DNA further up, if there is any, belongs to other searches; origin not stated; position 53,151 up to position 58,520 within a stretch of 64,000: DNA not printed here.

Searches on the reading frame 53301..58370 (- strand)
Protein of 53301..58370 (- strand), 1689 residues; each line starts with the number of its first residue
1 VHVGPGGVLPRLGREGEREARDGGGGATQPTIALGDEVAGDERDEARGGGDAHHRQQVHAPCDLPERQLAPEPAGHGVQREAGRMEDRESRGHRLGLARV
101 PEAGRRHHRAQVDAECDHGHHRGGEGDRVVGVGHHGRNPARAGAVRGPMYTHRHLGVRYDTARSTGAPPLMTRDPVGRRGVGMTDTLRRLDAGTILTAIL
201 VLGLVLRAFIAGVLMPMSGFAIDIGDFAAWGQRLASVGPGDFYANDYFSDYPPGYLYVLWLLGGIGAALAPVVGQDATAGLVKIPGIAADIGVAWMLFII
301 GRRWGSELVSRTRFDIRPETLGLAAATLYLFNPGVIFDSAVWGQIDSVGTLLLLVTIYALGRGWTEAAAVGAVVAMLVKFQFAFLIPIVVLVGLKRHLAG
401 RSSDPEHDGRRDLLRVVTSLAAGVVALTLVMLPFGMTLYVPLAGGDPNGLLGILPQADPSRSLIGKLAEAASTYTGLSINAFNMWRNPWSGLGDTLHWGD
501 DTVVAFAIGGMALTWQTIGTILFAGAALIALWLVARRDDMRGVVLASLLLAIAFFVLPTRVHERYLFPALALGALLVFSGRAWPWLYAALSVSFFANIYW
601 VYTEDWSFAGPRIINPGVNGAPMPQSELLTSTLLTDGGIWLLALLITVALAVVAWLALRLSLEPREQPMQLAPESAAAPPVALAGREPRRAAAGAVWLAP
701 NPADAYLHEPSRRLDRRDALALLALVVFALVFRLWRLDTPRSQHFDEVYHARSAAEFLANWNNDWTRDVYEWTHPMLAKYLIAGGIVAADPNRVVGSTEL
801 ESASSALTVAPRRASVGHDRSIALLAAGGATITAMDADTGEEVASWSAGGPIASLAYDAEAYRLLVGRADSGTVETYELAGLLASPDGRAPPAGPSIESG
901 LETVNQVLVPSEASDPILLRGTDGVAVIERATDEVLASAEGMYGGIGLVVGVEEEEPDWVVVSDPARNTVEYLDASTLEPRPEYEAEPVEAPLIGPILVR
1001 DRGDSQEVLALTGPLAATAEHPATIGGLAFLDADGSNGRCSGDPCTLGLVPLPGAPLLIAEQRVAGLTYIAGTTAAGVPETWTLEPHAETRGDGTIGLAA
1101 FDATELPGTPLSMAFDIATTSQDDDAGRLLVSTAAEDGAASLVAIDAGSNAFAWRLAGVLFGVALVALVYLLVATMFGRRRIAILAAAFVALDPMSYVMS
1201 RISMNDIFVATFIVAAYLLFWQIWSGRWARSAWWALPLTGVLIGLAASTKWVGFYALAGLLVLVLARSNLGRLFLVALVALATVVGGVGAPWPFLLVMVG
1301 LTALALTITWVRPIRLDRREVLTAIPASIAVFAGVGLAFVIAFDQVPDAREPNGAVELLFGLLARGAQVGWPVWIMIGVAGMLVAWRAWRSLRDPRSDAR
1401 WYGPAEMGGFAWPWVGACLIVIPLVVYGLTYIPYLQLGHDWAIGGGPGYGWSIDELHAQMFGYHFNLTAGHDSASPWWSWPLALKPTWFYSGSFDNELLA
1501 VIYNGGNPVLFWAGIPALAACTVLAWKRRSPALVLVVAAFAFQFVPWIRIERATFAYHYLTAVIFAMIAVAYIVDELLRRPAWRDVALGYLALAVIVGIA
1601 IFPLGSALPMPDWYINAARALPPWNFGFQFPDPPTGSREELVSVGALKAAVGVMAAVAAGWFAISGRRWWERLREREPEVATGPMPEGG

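Call 6: search_protein_families(library=pfam, proteins=[window:53301-58370:-], max_evalue=0.01)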
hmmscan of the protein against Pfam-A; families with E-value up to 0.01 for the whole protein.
window:53301-58370:- (1689 aa): 4 families
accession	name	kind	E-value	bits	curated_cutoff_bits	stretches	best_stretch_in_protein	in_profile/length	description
PF02366.24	PMT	-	3.1e-18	66.6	22.7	1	1149-1266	80-198/245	Dolichyl-phosphate-mannose-protein mannosyltransferase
PF16192.10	PMT_4TMC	-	3.8e-18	66.2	32.4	1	1455-1599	7-171/202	C-terminal four TMM region of protein-O-mannosyltransferase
PF13231.12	PMT_2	-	1.8e-07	32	26.1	1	1147-1284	17-148/160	Dolichyl-phosphate-mannose-protein mannosyltransferase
PF06728.19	PIG-U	-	6.8e-07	29.1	24.5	1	281-426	80-223/378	GPI transamidase subunit PIG-U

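Call 7: search_protein_families(library=ncbifam, proteins=[window:53301-58370:-], max_evalue=0.01)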
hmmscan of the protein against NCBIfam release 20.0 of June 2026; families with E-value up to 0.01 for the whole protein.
window:53301-58370:- (1689 aa): 1 family
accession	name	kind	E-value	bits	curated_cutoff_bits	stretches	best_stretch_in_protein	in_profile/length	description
NF058602.1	PrMnsylTfPmt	equivalog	4.9e-10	38.8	800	1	1456-1581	334-469/530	protein O-mannosyltransferase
